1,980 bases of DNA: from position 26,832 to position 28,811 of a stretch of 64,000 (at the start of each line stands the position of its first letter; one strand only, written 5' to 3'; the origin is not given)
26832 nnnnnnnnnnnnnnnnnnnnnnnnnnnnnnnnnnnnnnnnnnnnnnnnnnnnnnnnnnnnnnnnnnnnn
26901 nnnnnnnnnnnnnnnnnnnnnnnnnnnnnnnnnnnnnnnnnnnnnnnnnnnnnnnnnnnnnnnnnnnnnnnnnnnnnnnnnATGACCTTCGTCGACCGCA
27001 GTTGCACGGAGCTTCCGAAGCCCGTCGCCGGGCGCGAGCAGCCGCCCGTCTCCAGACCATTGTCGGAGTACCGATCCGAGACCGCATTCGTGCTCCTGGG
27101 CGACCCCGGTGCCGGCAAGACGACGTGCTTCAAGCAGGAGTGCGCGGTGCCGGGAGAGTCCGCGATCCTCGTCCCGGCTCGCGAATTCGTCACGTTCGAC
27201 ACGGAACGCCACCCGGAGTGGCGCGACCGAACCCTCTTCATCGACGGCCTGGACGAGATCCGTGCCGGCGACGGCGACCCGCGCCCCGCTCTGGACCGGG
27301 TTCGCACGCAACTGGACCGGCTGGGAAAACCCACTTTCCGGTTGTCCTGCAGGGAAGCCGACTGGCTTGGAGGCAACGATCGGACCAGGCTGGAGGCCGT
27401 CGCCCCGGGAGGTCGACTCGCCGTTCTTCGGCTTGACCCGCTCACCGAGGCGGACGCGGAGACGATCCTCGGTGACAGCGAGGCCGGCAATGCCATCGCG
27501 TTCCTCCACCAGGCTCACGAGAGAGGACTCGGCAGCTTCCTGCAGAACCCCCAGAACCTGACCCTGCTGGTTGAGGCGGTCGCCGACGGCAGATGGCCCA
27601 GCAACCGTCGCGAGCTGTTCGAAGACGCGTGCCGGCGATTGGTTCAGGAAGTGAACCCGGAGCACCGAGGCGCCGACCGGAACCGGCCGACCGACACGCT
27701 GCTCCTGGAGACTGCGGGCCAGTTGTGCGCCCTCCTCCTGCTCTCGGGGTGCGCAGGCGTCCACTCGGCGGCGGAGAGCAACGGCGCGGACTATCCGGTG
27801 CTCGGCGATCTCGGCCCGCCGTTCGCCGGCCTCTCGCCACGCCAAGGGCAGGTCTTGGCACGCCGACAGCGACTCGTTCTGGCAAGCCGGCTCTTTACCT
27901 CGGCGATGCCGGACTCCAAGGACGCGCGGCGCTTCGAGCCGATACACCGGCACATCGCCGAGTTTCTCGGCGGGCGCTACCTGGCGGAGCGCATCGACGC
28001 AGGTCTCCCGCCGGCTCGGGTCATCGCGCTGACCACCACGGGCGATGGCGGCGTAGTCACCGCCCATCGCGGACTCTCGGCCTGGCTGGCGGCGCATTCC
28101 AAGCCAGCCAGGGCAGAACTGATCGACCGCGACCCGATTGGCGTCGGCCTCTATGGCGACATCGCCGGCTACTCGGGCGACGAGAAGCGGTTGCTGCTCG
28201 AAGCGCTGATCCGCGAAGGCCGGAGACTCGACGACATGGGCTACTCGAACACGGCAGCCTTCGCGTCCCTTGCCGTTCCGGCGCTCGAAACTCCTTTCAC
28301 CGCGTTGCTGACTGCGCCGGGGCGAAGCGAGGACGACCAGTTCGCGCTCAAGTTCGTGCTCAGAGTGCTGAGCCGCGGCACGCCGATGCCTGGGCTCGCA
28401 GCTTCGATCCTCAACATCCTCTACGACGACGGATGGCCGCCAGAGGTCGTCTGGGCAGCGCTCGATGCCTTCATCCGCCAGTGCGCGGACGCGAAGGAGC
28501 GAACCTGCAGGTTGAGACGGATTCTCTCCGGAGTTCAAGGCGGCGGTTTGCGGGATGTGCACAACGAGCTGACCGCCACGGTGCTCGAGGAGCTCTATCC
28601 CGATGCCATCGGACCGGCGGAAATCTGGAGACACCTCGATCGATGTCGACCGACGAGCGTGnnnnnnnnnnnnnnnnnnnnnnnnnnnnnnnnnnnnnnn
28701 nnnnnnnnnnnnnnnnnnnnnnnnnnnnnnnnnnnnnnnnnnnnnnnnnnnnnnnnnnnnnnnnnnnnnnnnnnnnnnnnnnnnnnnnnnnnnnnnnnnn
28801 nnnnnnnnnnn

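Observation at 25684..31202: Two-gene NTPase module: DUF4143-type AAA ATPase coupled to a giant NACHT/STAND NTPase, both ending in a matching PD-(D/E)xK-like motif, as a candidate undescribed defence or signalling system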

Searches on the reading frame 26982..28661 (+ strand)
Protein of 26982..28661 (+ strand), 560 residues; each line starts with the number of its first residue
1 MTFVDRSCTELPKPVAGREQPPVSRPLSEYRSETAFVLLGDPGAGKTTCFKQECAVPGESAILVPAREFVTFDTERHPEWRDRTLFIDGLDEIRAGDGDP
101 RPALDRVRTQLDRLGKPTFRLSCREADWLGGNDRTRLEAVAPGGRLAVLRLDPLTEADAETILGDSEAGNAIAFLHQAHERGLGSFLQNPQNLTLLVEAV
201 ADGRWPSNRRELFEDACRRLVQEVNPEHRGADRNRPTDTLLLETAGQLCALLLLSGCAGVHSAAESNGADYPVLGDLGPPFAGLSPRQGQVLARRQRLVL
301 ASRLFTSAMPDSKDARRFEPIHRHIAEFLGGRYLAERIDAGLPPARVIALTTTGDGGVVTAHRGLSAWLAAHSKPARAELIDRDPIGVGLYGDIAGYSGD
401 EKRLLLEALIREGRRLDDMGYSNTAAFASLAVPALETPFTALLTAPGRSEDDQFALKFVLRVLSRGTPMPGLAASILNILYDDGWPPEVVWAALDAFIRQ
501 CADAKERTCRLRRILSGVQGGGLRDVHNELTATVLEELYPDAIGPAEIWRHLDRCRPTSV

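Call 63: predict_structure(alignment_id=A5)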
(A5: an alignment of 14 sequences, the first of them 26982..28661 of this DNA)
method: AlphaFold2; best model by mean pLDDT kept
length: 560 residues; sequences in the alignment: 14
mean_pLDDT: 79.7   pTM: 0.80
mean pLDDT of the five models: 79.7, 75.9, 75.3, 73.5, 72.7
residues with pLDDT >= 90: 141; 70-90: 293; 50-70: 92; < 50: 34
segments of 3 or more residues with pLDDT < 50: 15-18, 126-128, 226-229, 264-280
pLDDT, mean of each block of 10 residues (from residue 1): 78 56 82 81 78 88 86 81 88 58 81 87 62 77 84 87 74 87 81 86 84 91 58 74 91 69 43 44 69 81 76 62 87 95 89 60 86 94 88 88 94 75 75 95 86 90 90 94 87 93 91 92 83 86 62 59
secondary structure, 60 per line:
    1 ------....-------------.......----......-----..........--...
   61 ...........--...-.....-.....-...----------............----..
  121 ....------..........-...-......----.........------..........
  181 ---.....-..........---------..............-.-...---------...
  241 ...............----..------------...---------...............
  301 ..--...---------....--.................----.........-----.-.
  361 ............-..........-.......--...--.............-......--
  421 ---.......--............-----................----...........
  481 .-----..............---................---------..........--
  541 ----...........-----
elements in order: E7-10 E24-26 H27-30 E35-40 H46-55 E61-65 H66-71 H78-82 E84-88 H103-114 E119-124 H131-140 E146-151 H156-164 H171-180 H184-188 H190-199 H209-222 H238-255 H286-301 E305-307 E317-320 H323-339 H344-351 H360-372 H374-383 H385-391 H399-411 H413-418 H424-430 H433-444 H450-465 H470-481 H487-500 H504-519 H529-538 H545-555
